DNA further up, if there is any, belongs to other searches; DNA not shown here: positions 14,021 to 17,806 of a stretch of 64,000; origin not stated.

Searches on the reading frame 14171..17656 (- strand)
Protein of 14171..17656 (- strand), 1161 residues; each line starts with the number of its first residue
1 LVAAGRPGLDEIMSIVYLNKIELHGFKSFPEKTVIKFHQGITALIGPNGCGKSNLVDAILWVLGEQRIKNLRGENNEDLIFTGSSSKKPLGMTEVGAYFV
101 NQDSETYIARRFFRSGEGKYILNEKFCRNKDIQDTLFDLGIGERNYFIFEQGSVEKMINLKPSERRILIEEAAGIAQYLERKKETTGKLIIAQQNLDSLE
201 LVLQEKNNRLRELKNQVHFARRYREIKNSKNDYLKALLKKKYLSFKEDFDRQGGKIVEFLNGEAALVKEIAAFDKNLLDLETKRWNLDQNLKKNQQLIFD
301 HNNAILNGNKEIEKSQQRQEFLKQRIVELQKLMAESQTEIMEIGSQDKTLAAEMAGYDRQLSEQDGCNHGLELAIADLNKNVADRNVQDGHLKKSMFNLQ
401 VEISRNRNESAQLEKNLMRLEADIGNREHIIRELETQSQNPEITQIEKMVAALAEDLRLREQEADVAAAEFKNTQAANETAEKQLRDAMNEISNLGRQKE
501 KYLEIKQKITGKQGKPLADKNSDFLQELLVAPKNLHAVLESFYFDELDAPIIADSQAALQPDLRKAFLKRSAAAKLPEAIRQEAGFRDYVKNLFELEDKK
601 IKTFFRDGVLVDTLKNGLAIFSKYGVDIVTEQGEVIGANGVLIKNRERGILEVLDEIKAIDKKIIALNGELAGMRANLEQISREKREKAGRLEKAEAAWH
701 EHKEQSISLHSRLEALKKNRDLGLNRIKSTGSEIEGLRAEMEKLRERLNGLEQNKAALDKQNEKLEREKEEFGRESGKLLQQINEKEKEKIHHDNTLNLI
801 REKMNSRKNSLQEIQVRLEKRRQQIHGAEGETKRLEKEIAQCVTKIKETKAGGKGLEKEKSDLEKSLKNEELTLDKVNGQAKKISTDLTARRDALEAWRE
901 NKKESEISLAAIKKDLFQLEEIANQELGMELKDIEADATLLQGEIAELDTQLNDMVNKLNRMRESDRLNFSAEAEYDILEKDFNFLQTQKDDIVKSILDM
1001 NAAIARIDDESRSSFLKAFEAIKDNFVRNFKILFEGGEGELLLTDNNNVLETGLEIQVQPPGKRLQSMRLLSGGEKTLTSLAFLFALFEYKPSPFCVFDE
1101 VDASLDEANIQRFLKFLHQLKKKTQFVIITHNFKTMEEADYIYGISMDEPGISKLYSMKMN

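Call 92: search_protein_families(library=pfam, proteins=[window:14171-17656:-], max_evalue=0.00001)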
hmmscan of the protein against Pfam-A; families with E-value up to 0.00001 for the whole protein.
window:14171-17656:- (1161 aa): 4 families
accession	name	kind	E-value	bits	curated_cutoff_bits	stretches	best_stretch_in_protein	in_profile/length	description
PF02463.25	SMC_N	-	2.7e-55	187.6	40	1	17-1153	1-219/220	RecF/RecN/SMC N terminal domain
PF13304.12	AAA_21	-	2e-15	58.1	27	2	956-1132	159-299/304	AAA domain, putative AbiEii toxin, Type IV TA system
PF13175.12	AAA_15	-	1.7e-07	31.6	32.1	1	18-365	3-288/374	AAA ATPase domain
PF13555.12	AAA_29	-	2.9e-07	30.6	27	1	18-63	1-46/61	P-loop containing region of AAA domain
